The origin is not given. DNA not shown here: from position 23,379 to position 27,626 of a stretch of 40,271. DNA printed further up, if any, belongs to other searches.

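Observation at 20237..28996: Four-gene translationally coupled cassette: membrane sensor with dead-looking P-loop, minimal NACHT-like NTPase, giant STAND-TPR protein and a radical SAM/SPASM enzyme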

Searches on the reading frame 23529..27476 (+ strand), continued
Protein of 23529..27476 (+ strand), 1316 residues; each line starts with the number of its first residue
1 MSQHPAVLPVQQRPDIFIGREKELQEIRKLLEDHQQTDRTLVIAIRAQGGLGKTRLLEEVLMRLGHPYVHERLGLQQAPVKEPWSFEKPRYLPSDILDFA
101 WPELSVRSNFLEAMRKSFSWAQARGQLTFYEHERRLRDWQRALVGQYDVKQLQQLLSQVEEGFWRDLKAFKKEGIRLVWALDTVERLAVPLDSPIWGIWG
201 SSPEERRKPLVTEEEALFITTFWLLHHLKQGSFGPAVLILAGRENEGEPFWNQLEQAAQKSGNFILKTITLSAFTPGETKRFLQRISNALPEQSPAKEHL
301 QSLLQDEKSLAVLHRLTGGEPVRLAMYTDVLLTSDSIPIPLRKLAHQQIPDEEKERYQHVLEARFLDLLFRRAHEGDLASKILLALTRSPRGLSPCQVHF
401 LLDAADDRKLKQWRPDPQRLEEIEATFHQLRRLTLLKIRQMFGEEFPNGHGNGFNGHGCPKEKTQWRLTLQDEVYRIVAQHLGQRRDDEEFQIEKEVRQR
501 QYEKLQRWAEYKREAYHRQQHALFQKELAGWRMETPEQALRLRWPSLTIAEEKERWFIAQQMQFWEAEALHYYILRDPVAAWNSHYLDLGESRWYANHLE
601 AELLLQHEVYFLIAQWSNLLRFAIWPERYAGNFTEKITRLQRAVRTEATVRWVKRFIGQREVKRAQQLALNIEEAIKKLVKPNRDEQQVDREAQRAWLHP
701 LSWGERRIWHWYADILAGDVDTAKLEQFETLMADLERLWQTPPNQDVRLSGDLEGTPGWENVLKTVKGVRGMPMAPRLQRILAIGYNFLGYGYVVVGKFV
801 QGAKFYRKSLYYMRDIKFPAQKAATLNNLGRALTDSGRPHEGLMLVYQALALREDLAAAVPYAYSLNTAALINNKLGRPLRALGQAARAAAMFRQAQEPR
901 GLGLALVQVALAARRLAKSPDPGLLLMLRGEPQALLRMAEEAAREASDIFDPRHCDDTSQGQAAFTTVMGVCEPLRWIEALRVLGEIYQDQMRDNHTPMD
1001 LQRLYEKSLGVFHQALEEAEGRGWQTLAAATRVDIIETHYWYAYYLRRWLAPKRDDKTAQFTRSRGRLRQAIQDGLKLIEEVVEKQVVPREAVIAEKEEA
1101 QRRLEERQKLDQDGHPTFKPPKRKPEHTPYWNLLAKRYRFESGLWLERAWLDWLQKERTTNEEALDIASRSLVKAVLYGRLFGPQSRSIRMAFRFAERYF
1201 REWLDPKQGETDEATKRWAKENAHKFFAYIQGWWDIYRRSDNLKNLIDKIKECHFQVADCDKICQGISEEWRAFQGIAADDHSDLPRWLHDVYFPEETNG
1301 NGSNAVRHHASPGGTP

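Call 26: search_protein_families(library=pfam, proteins=[L009:3361-5781:+, L009:5789-7081:+, L009:7621-8898:+, L009:15384-15890:+, L007:3909-6056:+, L007:6050-7360:+, L007:7522-8706:+, L007:15165-15800:+, L008:2670-5144:+, L005:141-2366:+], max_evalue=0.1)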
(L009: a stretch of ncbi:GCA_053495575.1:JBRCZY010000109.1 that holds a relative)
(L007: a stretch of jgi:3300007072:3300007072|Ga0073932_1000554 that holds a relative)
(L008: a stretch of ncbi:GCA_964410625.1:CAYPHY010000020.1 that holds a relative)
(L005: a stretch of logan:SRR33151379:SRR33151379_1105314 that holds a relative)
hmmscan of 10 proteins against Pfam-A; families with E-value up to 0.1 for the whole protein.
L009:3361-5781:+ (807 aa): 6 families
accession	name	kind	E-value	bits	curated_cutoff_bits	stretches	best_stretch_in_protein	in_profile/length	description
PF19960.5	EAD7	-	7.9e-16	58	32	1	747-803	7-62/62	Effector-associated domain 7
PF24389.1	ORC-CDC6-like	-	0.0022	17.2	27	1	391-427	19-54/571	ORC-CDC6-like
PF13191.12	AAA_16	-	0.0043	18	32.6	1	399-484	17-103/167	AAA ATPase domain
PF16605.10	LSM_int_assoc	-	0.018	15.6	26.8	0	393-422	8-37/61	LSM-interacting associated unstructured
PF04932.20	Wzy_C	-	0.073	13.3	31.7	0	147-206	10-61/149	O-Antigen ligase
PF23794.1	Phage_Gp84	-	0.095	13.1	27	0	677-699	18-40/66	Mycobacterium phage Gp84-like protein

L009:5789-7081:+ (431 aa): 8 families
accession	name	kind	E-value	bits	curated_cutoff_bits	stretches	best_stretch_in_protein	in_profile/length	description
PF00486.34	Trans_reg_C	-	9.5e-06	26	26.2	1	356-422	4-76/77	Transcriptional regulatory protein, C terminal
PF13191.12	AAA_16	-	0.00021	22.3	32.6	1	41-221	23-161/167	AAA ATPase domain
PF13401.12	AAA_22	-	0.0038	18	27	1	41-79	4-45/130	AAA domain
PF13415.12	Kelch_3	-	0.024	15.3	22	1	45-95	4-45/48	Galactose oxidase, central domain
PF00005.33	ABC_tran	-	0.05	14.6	25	1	44-142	13-100/137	ABC transporter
PF13604.12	AAA_30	-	0.052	13.7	27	0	38-67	14-43/191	AAA domain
PF01580.24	FtsK_SpoIIIE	-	0.086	12.7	24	0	39-60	35-57/221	FtsK/SpoIIIE family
PF13555.12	AAA_29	-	0.099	12.8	27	0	44-59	24-39/61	P-loop containing region of AAA domain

L009:7621-8898:+ (426 aa): 6 families
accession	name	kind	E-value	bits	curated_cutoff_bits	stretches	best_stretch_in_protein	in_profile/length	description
PF24883.2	NPHP3_N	-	4e-05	24.3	24.8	1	63-201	9-115/164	Nephrocystin 3, N-terminal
PF13401.12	AAA_22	-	4.7e-05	24.1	27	1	75-157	4-71/130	AAA domain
PF13191.12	AAA_16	-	0.0012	19.8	32.6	1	64-145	10-85/167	AAA ATPase domain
PF05729.18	NACHT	-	0.015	15.5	26.7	0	78-97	2-21/167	NACHT domain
PF02367.23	TsaE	-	0.069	13.5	26.6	0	62-114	3-62/128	Threonylcarbamoyl adenosine biosynthesis protein TsaE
PF24389.1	ORC-CDC6-like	-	0.077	12.1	27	0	52-92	18-48/571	ORC-CDC6-like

L009:15384-15890:+ (169 aa): 1 family
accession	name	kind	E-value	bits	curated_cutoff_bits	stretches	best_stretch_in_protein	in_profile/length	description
PF09534.15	Trp_oprn_chp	-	0.048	13.9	29.6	1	2-130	61-156/180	Tryptophan-associated transmembrane protein (Trp_oprn_chp)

L007:3909-6056:+ (716 aa): 5 families
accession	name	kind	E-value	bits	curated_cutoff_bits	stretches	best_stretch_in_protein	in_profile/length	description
PF13191.12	AAA_16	-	0.0021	19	32.6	1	416-588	19-141/167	AAA ATPase domain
PF24883.2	NPHP3_N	-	0.011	16.4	24.8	0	405-440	5-42/164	Nephrocystin 3, N-terminal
PF06068.19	TIP49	-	0.068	12.8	23.8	0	399-441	27-71/347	TIP49 P-loop domain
PF13476.12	AAA_23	-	0.081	14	27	0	419-440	18-39/201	AAA domain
PF13401.12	AAA_22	-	0.099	13.4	27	0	419-463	4-45/130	AAA domain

L007:6050-7360:+ (437 aa): 1 family
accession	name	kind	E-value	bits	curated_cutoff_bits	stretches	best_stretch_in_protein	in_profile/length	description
PF00486.34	Trans_reg_C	-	0.0039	17.7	26.2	1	387-425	38-76/77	Transcriptional regulatory protein, C terminal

L007:7522-8706:+ (395 aa): 5 families
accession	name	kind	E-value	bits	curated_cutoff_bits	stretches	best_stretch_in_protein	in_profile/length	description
PF24389.1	ORC-CDC6-like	-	0.00023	20.5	27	1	47-82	24-58/571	ORC-CDC6-like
PF20720.3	nSTAND3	-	0.0021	18.2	27.2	1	44-76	5-37/155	Novel STAND NTPase 3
PF13401.12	AAA_22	-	0.0049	17.6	27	0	56-79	5-28/130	AAA domain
PF13555.12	AAA_29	-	0.084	13.1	27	0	58-72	24-38/61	P-loop containing region of AAA domain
PF13191.12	AAA_16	-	0.087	13.8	32.6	0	49-109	15-85/167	AAA ATPase domain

L007:15165-15800:+ (212 aa): 0 families

L008:2670-5144:+ (825 aa): 2 families
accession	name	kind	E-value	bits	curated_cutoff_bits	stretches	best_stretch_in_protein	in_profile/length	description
PF24883.2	NPHP3_N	-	0.0098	16.5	24.8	1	498-567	23-93/164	Nephrocystin 3, N-terminal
PF20720.3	nSTAND3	-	0.047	13.8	27.2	0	499-546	19-61/155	Novel STAND NTPase 3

L005:141-2366:+ (742 aa): 4 families
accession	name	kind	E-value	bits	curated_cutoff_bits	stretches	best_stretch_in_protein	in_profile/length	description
PF13191.12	AAA_16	-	0.0015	19.5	32.6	1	455-521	24-96/167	AAA ATPase domain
PF13401.12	AAA_22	-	0.0018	19.1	27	1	455-509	4-60/130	AAA domain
PF20720.3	nSTAND3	-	0.022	14.9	27.2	1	456-499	17-60/155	Novel STAND NTPase 3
PF24883.2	NPHP3_N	-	0.038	14.6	24.8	1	437-517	8-85/164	Nephrocystin 3, N-terminal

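Call 57: search_solved_structures(query=window:23529-27476:+, max_evalue=0.01)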
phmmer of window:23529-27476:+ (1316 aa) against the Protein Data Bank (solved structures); distinct sequences matched with E-value up to 0.01: 0.

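Call 60: search_solved_structures(query=A3, max_evalue=1)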
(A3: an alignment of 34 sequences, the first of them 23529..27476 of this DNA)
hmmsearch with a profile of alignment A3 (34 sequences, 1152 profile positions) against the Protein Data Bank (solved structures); distinct sequences matched with E-value up to 1: 58.
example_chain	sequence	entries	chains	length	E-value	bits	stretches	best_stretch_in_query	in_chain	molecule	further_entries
5oj8_A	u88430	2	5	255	9.9e-09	36.7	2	771-828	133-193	Kinesin light chain 1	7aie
3nf1_A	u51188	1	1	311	2.6e-08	35.3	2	771-828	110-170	Kinesin light chain 1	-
7ai4_A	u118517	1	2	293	3e-08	35.1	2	771-837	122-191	Isoform C of Kinesin light chain 1,Isoform C of Kinesin light chain 1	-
6fuz_A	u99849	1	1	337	7.7e-08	33.7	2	772-840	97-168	Kinesin light chain 1,Kinesin light chain 1,C-Jun-amino-terminal kinase-interacting protei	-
6fv0_A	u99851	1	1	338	7.8e-08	33.7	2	772-840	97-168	Kinesin light chain 1,Torsin-1A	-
6swu_A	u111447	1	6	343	8.4e-08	33.6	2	772-840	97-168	Kinesin light chain 1,Kinesin light chain 1,TPR domain of kinesin light chain 1 in complex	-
5o09_1C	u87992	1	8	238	2.6e-07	32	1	685-845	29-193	Bacterial kinesin light chain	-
5o01_A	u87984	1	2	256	3.1e-07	31.7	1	685-845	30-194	BKLC (bacterial kinesin-light chain-like)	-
4a1s_A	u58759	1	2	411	3.3e-07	31.6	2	728-808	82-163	PARTNER OF INSCUTEABLE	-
5a7d_B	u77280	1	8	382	3.5e-07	31.6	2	728-808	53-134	PINS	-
7obi_A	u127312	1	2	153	7.1e-07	30.5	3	732-802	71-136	CTPR-rv4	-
6ejn_A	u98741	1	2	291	1.3e-06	29.6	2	774-842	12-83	Kinesin light chain 2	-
6f9i_A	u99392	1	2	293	1.4e-06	29.6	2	774-842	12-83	Kinesin light chain 2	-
3edt_B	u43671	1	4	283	1.5e-06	29.4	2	771-831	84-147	Kinesin light chain 2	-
5ojf_A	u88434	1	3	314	1.8e-06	29.2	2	774-842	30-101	Kinesin light chain 2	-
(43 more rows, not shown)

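Call 81: search_solved_structures(query=A5, max_evalue=1)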
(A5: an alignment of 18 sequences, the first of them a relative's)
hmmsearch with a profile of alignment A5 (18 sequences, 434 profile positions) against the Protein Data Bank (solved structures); distinct sequences matched with E-value up to 1: 164 (the best 60 are shown).
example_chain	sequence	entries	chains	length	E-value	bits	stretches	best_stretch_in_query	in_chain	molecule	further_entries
2hwv_A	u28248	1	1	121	4.3e-08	35.9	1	357-431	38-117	DNA-binding response regulator VicR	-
2k4j_A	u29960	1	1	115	1.4e-07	34.2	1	347-430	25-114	Putative TRANSCRIPTIONAL REGULATOR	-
9dvt_R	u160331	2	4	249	7.2e-07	31.8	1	340-430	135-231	DNA-binding dual master transcriptional regulator RpaA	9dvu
2d1v_A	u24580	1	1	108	1.3e-06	31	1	360-431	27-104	Transcriptional regulatory protein yycF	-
2zxj_A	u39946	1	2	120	1.4e-06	30.9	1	362-431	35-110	Transcriptional regulatory protein walR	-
5za3_A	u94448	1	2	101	1.5e-06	30.8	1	362-430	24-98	DNA-binding response regulator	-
2oqr_A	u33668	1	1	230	6e-06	28.8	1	345-430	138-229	Sensory transduction protein regX3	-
6cqg_A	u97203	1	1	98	6.2e-06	28.8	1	362-430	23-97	DNA-binding response regulator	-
5u8m_A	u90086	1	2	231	7.4e-06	28.5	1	343-427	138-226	Response regulator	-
5u8k_A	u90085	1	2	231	7.6e-06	28.5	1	343-427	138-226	Response regulator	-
5vfa_A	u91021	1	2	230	8.8e-06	28.3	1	343-427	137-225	Response regulator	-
1p2f_A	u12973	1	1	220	8.9e-06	28.2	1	345-427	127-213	Response Regulator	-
8jwi_A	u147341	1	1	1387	0.00028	23.3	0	46-125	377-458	Multidrug resistance protein 1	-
8jvh_A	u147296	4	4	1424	0.00029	23.2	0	46-125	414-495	Multidrug resistance protein 1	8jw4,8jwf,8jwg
9ws4_A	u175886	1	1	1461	0.00031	23.2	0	46-125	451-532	Multidrug resistance protein 1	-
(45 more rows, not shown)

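Call 91: search_protein_families(library=ncbifam, proteins=[L009:10001-13468:+], max_evalue=0.001)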
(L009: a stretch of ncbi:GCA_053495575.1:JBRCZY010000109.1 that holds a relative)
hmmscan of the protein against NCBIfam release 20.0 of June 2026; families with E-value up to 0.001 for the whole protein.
L009:10001-13468:+ (1156 aa): 0 families
